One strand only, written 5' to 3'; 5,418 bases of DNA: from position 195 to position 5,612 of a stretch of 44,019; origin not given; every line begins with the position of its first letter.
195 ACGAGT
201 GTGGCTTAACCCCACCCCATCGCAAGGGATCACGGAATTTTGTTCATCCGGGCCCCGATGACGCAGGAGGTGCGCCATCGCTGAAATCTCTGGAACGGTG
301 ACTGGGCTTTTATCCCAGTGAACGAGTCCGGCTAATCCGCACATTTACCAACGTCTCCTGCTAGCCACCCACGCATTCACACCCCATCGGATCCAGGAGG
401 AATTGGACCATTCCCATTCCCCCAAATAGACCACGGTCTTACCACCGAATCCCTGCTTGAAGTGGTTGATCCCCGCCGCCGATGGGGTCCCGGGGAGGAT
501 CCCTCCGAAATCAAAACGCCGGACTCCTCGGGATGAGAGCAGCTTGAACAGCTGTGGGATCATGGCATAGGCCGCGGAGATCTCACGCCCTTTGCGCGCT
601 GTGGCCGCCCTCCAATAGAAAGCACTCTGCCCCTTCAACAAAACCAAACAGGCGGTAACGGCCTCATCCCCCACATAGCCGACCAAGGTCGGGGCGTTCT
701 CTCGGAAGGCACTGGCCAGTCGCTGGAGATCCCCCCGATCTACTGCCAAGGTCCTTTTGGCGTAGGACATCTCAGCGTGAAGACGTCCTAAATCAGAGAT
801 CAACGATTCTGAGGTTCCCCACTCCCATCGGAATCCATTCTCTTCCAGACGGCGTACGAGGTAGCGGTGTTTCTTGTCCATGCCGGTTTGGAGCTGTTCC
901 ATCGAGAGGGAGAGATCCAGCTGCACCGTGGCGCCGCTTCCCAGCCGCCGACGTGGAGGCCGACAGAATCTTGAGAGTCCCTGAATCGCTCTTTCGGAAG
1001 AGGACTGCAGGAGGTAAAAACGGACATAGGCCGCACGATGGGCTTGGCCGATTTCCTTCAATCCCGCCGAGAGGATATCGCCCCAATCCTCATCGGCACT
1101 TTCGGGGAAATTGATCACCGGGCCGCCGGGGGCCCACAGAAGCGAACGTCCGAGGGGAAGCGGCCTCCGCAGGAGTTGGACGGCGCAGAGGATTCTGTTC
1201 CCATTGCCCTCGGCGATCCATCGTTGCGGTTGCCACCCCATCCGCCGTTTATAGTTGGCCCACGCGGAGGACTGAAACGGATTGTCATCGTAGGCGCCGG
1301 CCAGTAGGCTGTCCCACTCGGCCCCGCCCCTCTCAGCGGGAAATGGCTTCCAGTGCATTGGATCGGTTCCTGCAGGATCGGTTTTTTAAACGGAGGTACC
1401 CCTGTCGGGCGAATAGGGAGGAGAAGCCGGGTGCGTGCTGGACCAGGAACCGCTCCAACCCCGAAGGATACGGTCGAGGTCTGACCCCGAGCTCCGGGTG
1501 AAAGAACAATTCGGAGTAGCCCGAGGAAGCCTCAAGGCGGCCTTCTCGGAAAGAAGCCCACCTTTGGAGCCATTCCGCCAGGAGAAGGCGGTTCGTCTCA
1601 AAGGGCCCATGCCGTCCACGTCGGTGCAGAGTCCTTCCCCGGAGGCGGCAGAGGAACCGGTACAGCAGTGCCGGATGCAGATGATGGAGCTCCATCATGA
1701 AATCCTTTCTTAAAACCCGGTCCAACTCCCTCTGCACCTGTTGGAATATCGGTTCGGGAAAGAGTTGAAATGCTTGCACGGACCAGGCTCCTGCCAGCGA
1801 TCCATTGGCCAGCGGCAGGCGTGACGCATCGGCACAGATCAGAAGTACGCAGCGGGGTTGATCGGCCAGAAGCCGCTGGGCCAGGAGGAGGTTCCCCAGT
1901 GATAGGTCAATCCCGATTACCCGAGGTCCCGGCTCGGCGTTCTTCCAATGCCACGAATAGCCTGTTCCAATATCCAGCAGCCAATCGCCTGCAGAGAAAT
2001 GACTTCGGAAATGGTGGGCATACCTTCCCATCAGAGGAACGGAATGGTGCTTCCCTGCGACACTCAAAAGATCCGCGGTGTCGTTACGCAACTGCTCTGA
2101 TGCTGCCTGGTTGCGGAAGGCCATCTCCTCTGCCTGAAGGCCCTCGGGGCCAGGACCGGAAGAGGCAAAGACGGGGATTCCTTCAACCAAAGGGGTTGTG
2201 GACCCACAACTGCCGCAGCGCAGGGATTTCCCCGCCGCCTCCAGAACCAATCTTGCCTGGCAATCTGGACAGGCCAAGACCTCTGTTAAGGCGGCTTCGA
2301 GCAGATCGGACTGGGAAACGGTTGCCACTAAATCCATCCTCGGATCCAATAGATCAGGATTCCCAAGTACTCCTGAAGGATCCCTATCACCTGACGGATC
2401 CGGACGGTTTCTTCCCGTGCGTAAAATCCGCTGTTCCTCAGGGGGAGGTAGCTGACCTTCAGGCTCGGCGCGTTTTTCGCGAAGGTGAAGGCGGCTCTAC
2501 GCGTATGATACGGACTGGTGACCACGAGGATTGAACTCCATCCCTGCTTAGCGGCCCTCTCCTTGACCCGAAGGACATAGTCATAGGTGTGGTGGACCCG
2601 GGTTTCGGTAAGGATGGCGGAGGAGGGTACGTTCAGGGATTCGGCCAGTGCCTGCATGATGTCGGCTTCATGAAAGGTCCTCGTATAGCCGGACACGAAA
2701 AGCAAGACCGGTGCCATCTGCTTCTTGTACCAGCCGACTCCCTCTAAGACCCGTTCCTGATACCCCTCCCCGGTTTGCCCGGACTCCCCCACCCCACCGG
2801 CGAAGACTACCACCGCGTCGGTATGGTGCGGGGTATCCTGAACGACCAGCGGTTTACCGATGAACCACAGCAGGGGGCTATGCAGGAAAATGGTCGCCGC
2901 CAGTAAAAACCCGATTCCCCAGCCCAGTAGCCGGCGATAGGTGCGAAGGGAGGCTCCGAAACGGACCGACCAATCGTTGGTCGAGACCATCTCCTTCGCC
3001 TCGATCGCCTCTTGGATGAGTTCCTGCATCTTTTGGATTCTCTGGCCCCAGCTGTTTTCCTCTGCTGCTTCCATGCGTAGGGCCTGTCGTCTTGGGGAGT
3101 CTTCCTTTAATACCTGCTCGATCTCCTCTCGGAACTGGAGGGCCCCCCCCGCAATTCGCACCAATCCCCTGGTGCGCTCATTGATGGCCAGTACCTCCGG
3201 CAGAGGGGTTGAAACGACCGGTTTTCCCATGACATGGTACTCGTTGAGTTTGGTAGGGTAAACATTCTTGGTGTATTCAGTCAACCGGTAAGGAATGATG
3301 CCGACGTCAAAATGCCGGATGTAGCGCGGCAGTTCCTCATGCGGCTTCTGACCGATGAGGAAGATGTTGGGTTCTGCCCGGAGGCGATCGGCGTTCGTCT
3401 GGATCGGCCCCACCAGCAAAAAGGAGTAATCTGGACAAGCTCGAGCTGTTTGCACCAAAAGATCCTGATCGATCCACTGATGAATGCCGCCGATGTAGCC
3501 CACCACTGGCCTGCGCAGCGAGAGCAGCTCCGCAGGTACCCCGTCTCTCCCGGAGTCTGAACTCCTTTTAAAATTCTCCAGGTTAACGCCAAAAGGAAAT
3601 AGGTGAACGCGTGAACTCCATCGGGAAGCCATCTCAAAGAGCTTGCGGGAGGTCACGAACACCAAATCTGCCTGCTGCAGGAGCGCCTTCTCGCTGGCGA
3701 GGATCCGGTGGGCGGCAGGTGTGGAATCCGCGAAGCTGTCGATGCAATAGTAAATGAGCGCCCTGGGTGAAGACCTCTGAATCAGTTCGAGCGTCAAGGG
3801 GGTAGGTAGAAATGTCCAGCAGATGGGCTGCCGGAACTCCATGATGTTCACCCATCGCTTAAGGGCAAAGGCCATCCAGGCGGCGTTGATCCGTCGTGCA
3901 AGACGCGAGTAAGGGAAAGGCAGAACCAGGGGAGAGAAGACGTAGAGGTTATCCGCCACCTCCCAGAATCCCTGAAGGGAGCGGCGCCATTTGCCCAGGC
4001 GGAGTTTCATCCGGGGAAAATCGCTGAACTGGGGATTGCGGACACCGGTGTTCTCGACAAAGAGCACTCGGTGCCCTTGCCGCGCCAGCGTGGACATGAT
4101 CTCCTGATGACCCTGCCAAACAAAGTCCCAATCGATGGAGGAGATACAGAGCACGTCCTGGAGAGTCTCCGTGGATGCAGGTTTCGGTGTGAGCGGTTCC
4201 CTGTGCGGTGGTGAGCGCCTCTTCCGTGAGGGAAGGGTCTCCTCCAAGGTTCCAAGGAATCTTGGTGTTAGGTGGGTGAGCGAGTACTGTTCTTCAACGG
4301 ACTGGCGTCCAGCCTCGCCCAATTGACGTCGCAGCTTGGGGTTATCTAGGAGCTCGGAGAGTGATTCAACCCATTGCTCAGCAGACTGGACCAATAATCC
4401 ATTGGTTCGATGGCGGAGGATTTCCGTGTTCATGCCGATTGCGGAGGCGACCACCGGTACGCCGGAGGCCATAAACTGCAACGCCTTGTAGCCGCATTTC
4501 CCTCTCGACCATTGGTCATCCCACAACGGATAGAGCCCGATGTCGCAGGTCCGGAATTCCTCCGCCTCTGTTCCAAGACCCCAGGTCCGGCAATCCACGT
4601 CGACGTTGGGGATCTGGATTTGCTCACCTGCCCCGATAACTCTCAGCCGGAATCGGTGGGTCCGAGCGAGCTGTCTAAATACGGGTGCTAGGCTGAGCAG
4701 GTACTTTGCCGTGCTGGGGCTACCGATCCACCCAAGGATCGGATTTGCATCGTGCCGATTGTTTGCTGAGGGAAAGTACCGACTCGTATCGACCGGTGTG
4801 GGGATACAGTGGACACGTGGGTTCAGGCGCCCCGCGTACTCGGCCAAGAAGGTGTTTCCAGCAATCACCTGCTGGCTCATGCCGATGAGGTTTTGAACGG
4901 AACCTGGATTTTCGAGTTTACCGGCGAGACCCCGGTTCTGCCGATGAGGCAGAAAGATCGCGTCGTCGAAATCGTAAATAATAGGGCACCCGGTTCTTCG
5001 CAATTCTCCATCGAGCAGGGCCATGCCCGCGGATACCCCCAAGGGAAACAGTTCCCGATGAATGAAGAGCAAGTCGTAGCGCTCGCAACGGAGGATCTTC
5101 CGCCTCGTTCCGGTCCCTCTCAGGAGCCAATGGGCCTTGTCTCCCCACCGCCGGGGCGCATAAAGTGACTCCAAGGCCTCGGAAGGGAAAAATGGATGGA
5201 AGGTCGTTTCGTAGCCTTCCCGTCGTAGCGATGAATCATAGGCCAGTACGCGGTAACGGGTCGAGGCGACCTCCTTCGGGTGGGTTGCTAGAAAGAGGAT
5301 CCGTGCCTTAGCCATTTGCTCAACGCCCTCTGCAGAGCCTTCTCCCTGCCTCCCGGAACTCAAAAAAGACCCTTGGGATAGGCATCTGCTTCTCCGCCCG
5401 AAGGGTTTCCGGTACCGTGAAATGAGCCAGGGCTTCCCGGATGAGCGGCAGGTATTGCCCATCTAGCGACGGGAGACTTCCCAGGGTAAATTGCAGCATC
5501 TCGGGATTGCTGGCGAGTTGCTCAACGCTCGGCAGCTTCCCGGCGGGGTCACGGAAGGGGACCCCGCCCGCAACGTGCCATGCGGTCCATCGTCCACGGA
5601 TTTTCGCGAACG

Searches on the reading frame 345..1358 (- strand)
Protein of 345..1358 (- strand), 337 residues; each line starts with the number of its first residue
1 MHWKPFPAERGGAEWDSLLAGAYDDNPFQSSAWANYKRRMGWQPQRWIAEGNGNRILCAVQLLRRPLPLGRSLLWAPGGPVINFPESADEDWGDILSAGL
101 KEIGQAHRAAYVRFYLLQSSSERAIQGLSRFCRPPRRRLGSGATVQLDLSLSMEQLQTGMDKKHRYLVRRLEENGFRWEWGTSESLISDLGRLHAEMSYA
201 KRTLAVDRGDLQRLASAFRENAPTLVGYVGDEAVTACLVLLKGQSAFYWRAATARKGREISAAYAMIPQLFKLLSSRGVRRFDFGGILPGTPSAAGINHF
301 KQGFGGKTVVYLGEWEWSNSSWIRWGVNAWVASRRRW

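Call 7: search_protein_families(library=pfam, proteins=[window:345-1358:-], max_evalue=0.001)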
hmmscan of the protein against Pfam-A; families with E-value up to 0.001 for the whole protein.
window:345-1358:- (337 aa): 2 families
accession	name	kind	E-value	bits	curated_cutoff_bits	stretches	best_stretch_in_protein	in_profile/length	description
PF02388.22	FemAB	-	3.6e-15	56.2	24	1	233-317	307-391/406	FemAB family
PF13480.13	Acetyltransf_6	-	2.9e-08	34.4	22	1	162-301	5-142/143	Acetyltransferase (GNAT) domain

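Call 44: find_encoding_contigs(protein=window:345-1358:-, flank=10000, max_places=1)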
Protein window:345-1358:- (337 aa): 1 contig read that carries it; 1 place shown.
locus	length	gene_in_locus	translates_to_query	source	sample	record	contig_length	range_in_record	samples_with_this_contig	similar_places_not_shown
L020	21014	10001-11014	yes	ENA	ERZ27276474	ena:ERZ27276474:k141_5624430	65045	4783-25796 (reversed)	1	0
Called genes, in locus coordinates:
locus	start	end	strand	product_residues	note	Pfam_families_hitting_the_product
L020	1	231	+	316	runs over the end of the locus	PF00535:Glycos_transf_2, PF10111:Glyco_tranf_2_2, PF13641:Glyco_tranf_2_3, PF13632:Glyco_trans_2_3 (weak)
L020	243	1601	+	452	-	-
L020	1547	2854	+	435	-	PF01833:TIG (faint)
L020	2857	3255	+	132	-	-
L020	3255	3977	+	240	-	PF00535:Glycos_transf_2, PF13641:Glyco_tranf_2_3 (weak)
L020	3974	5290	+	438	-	PF09594:GT87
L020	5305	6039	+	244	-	-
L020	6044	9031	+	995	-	PF13439:Glyco_transf_4 (faint), PF00534:Glycos_transf_1, PF13524:Glyco_trans_1_2, PF13692:Glyco_trans_1_4, PF00534:Glycos_transf_1 (weak), PF13692:Glyco_trans_1_4, PF02698:DUF218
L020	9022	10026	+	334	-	PF08241:Methyltransf_11, PF13649:Methyltransf_25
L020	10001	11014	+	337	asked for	PF13480:Acetyltransf_6, PF02388:FemAB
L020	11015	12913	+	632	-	PF13522:GATase_6, PF12481:DUF3700 (faint), PF13537:GATase_7, PF00733:Asn_synthase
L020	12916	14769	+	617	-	PF00664:ABC_membrane, PF00005:ABC_tran, PF02463:SMC_N (weak)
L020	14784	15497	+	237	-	PF05711:TylF, PF13578:Methyltransf_24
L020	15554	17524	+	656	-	-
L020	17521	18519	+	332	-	PF01408:GFO_IDH_MocA, PF02894:GFO_IDH_MocA_C, PF22725:GFO_IDH_MocA_C3 (weak)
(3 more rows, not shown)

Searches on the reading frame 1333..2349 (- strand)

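Call 7: search_protein_families(library=pfam, proteins=[window:1333-2349:-], max_evalue=0.001)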
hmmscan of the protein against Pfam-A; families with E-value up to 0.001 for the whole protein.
window:1333-2349:- (338 aa): 3 families
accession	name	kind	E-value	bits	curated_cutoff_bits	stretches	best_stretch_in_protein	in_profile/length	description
PF13649.12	Methyltransf_25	-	7.3e-10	39.9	27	1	125-215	2-95/97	Methyltransferase domain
PF08241.18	Methyltransf_11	-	2.3e-09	38.2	21.2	1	125-216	1-90/95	Methyltransferase domain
PF03966.22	Trm112p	-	0.00011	22.5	22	1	20-49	3-32/40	Trm112p-like protein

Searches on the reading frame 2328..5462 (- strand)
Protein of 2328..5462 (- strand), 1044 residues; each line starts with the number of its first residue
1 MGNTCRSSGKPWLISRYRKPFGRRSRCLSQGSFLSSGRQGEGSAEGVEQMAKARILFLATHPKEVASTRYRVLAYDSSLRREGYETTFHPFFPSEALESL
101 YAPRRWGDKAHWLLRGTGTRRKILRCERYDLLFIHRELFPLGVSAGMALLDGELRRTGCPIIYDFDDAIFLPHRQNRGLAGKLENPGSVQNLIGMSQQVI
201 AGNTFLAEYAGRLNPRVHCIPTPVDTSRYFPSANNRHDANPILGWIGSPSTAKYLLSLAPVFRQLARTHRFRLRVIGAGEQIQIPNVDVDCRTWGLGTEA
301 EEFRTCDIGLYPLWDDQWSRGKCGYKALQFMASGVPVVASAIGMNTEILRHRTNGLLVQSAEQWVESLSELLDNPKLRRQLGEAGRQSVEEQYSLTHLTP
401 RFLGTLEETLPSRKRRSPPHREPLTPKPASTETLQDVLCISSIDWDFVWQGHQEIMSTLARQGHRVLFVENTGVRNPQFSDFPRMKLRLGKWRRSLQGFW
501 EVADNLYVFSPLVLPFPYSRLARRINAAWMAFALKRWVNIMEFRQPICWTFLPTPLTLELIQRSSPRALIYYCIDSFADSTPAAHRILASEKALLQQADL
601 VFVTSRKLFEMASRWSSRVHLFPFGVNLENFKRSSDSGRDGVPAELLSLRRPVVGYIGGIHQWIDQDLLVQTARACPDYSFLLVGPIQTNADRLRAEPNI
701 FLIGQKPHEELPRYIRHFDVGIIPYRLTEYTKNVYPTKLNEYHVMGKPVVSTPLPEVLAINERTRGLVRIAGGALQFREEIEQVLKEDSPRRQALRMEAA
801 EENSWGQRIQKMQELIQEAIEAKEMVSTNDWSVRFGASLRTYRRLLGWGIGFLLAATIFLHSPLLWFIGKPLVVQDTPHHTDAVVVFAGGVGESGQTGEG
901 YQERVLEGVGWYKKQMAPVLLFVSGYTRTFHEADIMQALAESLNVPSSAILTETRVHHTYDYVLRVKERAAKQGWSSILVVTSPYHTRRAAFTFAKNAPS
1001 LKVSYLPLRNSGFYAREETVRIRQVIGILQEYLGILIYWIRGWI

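Call 7: search_protein_families(library=pfam, proteins=[window:2328-5462:-], max_evalue=0.001)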
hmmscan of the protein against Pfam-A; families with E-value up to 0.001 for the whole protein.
window:2328-5462:- (1044 aa): 5 families
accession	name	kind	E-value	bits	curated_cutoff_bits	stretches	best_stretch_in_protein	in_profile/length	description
PF13692.12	Glyco_trans_1_4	-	1e-25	91.1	27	2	241-374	2-142/142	Glycosyl transferases group 1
PF00534.26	Glycos_transf_1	-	8e-21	74.8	26.4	2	302-387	89-171/172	Glycosyl transferases group 1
PF02698.23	DUF218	-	4.3e-20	72.4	27.6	1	882-1034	1-133/133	DUF218 domain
PF13524.12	Glyco_trans_1_2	-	4e-13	50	25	1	262-398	6-138/144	Glycosyl transferase-like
PF13439.12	Glyco_transf_4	-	4e-08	33.9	28.5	0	79-228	15-170/170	Glycosyltransferase Family 4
